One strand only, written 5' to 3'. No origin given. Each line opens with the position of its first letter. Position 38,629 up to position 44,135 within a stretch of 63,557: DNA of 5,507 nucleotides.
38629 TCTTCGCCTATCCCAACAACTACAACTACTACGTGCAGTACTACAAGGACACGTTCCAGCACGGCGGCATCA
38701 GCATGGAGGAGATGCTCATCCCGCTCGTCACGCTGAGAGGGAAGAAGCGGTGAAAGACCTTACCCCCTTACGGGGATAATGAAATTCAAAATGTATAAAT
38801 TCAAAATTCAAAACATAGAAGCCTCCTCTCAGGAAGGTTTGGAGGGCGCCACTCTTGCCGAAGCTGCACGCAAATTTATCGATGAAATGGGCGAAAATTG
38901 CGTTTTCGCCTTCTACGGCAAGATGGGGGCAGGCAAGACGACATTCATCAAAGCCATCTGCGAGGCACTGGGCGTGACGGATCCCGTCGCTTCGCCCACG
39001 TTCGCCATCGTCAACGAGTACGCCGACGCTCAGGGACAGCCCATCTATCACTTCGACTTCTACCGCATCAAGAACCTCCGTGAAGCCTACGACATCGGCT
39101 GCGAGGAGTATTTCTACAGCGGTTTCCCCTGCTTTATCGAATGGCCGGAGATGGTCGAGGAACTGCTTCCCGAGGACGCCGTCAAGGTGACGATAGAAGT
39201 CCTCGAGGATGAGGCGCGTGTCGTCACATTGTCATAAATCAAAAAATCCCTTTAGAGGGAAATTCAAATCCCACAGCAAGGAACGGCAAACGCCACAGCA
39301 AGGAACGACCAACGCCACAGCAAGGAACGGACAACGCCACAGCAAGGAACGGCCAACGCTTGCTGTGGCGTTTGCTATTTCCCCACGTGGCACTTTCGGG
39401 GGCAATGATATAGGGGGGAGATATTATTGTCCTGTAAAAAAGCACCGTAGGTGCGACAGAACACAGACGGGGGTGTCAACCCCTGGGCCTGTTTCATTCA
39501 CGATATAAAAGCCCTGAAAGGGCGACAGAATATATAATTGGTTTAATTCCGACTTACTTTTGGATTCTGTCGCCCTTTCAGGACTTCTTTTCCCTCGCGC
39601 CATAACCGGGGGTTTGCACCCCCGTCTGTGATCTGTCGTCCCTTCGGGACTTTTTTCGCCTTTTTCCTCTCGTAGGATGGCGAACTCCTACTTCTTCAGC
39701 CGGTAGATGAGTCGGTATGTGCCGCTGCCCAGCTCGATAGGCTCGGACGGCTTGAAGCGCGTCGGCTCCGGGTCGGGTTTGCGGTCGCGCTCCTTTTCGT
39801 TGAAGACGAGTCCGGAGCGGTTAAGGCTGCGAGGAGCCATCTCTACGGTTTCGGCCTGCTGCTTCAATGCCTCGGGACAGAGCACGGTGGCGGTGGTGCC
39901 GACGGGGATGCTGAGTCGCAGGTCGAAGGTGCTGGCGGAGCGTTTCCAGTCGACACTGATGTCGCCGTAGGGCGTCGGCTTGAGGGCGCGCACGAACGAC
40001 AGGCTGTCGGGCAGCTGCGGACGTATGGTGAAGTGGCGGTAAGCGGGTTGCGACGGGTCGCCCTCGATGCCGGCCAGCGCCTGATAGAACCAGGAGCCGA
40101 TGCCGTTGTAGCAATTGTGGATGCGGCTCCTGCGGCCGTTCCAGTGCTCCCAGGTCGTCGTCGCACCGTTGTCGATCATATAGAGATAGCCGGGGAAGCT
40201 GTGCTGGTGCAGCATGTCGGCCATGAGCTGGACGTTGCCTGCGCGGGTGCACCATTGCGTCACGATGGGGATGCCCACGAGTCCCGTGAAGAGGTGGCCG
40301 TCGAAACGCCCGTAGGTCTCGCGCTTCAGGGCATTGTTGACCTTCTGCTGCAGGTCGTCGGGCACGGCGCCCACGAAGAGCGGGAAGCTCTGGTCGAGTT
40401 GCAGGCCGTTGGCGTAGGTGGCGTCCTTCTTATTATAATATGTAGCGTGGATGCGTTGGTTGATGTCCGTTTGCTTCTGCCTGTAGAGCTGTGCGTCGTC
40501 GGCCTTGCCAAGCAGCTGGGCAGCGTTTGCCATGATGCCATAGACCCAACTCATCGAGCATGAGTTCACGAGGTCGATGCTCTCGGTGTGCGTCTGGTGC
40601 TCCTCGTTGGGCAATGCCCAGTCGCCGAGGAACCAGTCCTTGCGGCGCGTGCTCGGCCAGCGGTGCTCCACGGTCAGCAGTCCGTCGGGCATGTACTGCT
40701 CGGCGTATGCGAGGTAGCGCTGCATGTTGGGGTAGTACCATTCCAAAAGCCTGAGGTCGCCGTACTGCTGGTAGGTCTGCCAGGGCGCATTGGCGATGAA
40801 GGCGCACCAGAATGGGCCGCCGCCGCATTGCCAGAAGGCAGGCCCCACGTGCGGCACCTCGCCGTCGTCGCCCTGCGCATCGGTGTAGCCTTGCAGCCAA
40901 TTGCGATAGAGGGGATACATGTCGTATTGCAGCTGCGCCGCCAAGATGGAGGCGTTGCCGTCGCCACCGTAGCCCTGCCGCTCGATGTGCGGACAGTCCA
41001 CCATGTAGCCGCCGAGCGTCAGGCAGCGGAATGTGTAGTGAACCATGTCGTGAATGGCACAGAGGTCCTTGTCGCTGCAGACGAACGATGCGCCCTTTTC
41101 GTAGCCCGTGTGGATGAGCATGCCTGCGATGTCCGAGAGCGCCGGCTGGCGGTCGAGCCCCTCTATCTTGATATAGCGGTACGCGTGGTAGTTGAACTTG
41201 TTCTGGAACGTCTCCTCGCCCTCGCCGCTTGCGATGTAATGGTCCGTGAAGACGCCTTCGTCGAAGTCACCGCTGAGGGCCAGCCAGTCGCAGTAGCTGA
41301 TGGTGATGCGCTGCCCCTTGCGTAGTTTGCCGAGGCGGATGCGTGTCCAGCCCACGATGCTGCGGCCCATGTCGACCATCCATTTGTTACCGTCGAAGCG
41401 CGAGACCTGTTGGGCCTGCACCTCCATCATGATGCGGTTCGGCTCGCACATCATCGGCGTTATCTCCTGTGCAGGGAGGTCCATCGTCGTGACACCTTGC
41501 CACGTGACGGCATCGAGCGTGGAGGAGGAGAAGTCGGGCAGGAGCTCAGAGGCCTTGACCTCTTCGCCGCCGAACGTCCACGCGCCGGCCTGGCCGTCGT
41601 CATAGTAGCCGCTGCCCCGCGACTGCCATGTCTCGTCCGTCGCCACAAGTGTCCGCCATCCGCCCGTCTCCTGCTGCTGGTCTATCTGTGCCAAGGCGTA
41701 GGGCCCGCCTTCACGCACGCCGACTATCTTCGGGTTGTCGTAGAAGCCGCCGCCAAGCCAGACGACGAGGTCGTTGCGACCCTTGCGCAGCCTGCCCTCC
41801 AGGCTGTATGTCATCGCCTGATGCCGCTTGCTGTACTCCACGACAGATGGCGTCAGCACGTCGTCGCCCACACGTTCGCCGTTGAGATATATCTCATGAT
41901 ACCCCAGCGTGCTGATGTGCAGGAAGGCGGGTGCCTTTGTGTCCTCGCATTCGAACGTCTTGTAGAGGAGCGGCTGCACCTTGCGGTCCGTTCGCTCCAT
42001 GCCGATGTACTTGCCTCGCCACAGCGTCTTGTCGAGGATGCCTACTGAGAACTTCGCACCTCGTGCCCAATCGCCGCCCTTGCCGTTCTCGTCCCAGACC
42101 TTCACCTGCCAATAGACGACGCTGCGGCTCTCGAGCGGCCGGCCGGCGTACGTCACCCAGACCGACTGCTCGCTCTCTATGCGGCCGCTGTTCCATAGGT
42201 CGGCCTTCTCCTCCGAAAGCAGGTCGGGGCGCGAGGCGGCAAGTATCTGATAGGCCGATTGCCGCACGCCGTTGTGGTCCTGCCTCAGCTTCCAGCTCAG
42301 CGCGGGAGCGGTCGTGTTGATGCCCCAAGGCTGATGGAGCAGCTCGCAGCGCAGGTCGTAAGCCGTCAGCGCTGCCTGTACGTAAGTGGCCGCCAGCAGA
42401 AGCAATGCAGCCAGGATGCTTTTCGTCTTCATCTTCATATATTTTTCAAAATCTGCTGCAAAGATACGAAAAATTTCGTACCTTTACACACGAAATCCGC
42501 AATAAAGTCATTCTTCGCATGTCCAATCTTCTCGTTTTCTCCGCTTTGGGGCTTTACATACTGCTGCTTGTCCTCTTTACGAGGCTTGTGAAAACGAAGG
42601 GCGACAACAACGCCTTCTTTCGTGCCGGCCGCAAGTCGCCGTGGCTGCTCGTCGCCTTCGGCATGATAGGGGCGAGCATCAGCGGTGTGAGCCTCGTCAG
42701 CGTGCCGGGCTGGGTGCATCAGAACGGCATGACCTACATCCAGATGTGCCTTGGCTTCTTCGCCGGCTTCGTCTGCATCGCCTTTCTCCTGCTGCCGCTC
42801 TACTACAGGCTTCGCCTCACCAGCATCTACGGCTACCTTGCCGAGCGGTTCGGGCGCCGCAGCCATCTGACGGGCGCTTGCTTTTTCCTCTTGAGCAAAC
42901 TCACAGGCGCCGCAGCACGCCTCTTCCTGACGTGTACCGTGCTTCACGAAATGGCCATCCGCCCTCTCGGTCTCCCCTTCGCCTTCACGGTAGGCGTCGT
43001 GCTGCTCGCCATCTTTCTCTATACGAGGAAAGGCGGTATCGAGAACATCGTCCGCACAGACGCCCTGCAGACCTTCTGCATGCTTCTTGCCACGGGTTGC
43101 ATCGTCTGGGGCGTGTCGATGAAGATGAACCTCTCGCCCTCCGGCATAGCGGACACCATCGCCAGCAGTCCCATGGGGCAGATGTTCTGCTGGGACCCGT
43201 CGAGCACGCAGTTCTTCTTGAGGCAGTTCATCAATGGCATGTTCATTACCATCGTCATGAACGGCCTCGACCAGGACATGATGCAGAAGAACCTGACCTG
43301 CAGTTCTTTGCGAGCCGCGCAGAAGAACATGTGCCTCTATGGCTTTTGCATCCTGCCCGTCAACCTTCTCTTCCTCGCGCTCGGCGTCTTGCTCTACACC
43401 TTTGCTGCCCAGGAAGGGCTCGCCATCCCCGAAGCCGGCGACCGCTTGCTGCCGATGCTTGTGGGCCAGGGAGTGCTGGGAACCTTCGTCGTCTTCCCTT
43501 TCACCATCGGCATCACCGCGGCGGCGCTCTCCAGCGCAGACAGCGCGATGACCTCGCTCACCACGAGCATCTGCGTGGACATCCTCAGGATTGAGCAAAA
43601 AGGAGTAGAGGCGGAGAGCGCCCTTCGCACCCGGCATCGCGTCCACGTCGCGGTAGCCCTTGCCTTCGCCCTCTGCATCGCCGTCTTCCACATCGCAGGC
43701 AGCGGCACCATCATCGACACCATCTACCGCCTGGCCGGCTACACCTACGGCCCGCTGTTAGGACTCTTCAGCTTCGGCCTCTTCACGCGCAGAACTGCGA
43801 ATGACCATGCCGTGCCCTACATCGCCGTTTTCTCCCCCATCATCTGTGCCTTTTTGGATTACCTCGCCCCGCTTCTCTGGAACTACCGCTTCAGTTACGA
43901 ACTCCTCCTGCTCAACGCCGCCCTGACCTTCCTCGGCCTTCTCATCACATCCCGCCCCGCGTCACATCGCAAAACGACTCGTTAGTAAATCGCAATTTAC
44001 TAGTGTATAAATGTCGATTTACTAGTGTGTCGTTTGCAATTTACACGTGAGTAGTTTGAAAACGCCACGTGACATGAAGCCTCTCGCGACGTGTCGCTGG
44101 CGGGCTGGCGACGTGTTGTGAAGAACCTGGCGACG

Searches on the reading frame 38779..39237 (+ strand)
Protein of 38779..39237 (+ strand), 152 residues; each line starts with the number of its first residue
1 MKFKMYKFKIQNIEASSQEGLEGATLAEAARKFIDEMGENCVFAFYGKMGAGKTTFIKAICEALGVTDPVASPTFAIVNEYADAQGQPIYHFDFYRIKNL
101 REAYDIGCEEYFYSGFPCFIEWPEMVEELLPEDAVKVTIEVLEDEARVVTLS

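Call 15: search_protein_families(library=pfam, proteins=[window:38779-39237:+], max_evalue=0.001)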
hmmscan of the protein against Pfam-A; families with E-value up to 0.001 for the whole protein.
window:38779-39237:+ (152 aa): 2 families
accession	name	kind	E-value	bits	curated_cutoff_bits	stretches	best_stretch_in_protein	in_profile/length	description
PF02367.23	TsaE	-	5.8e-39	133.4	26.6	1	26-147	7-126/128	Threonylcarbamoyl adenosine biosynthesis protein TsaE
PF13476.12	AAA_23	-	0.0003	21.9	27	1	42-67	21-46/201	AAA domain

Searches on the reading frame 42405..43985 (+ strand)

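Call 15: search_protein_families(library=pfam, proteins=[window:42405-43985:+], max_evalue=0.001)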
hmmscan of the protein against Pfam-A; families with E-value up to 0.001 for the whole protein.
window:42405-43985:+ (526 aa): 1 family
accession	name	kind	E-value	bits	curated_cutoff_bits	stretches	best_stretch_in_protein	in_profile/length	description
PF00474.23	SSF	-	8.8e-18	64.8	22.8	1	71-466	1-396/406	Sodium:solute symporter family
